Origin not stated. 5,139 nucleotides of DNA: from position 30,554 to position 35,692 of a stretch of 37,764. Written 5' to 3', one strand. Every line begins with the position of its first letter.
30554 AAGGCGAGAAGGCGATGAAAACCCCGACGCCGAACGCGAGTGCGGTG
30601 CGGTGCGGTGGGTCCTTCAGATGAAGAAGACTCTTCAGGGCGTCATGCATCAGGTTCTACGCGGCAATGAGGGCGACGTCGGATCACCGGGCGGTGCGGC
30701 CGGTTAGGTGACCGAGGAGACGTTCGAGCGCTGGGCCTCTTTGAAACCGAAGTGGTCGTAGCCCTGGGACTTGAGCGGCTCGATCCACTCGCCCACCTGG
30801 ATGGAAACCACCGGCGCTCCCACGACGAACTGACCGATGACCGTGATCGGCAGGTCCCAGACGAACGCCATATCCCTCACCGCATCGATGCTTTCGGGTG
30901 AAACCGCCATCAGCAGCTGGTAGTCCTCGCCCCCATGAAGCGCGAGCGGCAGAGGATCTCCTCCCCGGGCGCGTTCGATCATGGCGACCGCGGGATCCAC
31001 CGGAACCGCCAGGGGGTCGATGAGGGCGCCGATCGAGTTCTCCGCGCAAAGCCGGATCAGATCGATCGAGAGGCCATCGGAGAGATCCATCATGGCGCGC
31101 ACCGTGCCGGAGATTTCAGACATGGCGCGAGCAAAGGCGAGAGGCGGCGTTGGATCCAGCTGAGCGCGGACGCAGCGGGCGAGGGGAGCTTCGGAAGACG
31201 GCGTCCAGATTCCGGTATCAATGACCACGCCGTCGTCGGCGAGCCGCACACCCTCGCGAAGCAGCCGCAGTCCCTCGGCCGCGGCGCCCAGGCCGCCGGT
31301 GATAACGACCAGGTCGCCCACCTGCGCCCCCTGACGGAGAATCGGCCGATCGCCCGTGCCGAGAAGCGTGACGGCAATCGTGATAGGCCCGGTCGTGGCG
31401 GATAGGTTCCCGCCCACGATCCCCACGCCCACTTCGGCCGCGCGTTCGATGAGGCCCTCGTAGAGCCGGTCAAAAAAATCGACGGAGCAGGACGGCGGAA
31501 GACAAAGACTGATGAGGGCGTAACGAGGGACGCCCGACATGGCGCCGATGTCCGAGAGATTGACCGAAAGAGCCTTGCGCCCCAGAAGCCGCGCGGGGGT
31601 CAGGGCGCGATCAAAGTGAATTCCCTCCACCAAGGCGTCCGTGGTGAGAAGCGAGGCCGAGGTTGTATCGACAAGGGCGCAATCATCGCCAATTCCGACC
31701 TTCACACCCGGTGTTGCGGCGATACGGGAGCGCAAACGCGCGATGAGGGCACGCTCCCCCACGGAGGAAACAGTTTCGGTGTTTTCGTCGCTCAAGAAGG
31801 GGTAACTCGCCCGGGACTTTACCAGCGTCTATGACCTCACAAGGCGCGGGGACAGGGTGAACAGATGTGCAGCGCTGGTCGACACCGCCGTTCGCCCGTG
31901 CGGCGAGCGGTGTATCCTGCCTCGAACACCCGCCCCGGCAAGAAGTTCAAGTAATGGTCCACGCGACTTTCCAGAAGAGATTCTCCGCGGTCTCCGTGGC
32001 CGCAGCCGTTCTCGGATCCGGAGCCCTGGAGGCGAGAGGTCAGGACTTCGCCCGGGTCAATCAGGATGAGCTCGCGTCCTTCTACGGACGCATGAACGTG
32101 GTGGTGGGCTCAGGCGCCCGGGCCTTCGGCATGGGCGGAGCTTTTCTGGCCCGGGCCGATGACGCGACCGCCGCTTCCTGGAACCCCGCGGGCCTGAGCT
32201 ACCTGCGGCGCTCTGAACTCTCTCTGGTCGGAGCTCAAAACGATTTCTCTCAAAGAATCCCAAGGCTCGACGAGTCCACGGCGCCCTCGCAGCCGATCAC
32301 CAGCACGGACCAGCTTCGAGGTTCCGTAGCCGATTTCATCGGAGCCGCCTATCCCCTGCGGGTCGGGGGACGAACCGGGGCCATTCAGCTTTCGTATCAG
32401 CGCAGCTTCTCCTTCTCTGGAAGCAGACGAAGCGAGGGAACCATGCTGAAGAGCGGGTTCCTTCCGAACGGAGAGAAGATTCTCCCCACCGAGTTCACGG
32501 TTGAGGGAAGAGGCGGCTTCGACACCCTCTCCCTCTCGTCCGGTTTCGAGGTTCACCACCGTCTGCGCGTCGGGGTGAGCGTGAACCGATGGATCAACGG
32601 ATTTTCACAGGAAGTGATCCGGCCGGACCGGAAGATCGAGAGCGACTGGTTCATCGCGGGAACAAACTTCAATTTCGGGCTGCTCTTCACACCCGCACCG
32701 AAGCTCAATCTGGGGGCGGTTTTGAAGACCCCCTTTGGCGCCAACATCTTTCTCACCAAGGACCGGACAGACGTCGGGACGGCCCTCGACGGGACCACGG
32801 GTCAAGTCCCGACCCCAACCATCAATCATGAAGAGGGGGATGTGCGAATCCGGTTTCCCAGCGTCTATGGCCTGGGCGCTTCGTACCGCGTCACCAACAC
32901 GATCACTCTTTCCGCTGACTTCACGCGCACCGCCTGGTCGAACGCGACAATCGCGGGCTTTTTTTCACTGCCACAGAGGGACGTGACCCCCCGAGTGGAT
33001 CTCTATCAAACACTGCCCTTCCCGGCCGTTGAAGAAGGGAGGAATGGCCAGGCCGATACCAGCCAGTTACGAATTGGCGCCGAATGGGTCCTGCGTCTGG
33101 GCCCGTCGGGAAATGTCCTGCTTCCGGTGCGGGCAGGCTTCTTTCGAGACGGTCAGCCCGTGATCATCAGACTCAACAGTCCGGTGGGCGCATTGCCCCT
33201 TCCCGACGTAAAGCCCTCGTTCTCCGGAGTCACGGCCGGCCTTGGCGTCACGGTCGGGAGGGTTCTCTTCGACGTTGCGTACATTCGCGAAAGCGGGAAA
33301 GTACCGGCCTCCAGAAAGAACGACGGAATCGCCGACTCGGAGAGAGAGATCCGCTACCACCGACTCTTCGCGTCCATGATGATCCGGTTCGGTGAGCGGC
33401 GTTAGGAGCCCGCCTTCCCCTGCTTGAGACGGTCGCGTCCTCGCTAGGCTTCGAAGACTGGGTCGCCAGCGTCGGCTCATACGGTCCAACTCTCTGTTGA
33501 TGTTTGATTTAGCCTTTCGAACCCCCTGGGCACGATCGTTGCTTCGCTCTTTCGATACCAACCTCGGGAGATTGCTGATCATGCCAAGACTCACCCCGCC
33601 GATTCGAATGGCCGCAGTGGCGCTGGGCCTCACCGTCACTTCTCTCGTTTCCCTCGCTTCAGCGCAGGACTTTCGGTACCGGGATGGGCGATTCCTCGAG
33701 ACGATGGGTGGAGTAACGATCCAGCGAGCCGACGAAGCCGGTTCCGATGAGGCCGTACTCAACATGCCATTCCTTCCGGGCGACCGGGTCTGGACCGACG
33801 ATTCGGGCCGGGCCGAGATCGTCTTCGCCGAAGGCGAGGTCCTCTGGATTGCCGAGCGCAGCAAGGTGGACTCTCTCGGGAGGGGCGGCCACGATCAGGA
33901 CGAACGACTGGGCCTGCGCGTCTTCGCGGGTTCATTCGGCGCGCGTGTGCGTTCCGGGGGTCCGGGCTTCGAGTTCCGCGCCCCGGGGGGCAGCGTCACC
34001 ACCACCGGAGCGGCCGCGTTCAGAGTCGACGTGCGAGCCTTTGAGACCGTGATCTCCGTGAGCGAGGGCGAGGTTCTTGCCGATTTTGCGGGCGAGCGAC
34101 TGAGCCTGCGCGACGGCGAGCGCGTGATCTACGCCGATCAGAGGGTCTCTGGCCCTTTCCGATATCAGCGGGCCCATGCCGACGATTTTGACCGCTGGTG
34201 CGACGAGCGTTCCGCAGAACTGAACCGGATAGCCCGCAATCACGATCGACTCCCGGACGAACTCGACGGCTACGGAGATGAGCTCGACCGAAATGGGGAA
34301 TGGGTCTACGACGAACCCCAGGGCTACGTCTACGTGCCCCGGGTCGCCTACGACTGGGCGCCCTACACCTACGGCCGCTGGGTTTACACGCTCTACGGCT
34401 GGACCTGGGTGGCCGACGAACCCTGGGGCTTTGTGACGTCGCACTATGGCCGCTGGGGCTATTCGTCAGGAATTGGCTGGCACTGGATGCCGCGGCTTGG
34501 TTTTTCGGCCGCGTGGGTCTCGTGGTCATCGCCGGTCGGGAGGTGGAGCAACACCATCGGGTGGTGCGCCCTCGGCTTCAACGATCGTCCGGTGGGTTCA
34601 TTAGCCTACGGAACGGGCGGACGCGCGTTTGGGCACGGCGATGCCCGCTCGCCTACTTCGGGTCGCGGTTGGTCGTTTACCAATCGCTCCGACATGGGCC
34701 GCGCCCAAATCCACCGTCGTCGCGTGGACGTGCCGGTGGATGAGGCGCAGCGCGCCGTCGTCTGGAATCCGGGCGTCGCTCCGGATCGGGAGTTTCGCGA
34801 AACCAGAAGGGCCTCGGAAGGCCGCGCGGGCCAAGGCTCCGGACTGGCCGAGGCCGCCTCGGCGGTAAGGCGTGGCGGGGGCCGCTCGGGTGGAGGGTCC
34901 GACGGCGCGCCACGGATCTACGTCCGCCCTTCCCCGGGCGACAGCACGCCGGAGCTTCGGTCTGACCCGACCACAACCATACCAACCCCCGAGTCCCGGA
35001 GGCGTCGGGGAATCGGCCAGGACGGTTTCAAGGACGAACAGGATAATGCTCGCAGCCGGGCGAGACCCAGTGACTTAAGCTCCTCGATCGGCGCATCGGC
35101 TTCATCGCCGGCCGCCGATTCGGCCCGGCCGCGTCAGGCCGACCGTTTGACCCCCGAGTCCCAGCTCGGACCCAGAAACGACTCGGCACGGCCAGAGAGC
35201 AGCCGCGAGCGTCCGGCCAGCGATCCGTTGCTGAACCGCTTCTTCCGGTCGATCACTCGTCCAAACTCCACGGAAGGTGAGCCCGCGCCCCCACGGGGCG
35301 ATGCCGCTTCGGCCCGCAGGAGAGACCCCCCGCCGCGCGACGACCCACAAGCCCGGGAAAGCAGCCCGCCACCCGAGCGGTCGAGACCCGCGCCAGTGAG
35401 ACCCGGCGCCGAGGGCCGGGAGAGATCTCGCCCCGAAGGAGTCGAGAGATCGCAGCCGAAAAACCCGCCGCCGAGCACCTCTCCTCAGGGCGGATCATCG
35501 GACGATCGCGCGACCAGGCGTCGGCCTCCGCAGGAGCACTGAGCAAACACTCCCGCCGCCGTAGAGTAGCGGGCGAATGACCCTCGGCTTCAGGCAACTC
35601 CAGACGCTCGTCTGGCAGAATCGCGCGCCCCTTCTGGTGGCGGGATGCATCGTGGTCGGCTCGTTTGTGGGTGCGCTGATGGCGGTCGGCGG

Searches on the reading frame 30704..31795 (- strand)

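Call 57: search_protein_families(library=pfam, proteins=[window:30704-31795:-], max_evalue=0.0001)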
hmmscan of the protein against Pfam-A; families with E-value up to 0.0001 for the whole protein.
window:30704-31795:- (363 aa): 2 families
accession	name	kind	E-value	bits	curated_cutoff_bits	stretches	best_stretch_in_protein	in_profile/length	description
PF00586.29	AIRS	-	7.8e-22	78.2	24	1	36-147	1-111/112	AIR synthase related protein, N-terminal domain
PF02769.27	AIRS_C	-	9.7e-08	32.8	23.1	1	158-326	1-148/156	AIR synthase related protein, C-terminal domain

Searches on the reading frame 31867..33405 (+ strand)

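Call 57: search_protein_families(library=pfam, proteins=[window:31867-33405:+], max_evalue=0.0001)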
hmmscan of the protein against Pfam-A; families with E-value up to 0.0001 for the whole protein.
window:31867-33405:+ (512 aa): 1 family
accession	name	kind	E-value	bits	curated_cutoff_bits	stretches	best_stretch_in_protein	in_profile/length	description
PF03349.22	Toluene_X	-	4.8e-06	25.8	29.7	0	84-120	24-57/421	Outer membrane protein transport protein (OMPP1/FadL/TodX)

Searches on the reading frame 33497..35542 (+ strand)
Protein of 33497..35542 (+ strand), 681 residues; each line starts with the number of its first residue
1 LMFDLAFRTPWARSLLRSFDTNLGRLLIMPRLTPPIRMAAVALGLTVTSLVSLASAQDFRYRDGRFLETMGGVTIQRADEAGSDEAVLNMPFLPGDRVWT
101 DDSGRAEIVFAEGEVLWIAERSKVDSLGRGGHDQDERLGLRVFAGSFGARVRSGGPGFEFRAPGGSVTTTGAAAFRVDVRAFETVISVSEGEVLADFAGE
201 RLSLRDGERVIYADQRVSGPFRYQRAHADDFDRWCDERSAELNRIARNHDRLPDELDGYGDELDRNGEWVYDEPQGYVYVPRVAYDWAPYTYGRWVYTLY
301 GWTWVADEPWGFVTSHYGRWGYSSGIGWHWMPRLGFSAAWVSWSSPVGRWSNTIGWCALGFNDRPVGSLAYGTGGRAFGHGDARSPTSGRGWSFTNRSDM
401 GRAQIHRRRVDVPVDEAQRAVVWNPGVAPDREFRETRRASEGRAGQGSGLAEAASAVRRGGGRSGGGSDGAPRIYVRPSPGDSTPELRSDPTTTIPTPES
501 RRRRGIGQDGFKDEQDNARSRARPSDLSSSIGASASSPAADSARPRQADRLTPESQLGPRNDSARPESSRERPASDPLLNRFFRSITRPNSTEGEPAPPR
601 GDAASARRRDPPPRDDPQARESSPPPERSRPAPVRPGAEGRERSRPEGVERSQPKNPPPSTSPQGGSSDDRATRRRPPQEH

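Call 57: search_protein_families(library=pfam, proteins=[window:33497-35542:+], max_evalue=0.0001)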
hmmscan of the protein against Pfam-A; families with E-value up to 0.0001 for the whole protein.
window:33497-35542:+ (681 aa): 2 families
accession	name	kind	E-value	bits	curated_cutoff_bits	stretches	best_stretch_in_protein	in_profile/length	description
PF20245.3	DUF6600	-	1.2e-23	83.6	27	1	261-361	2-100/102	Family of unknown function (DUF6600)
PF04773.18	FecR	-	1.7e-07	32.1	24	1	96-193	1-96/97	FecR protein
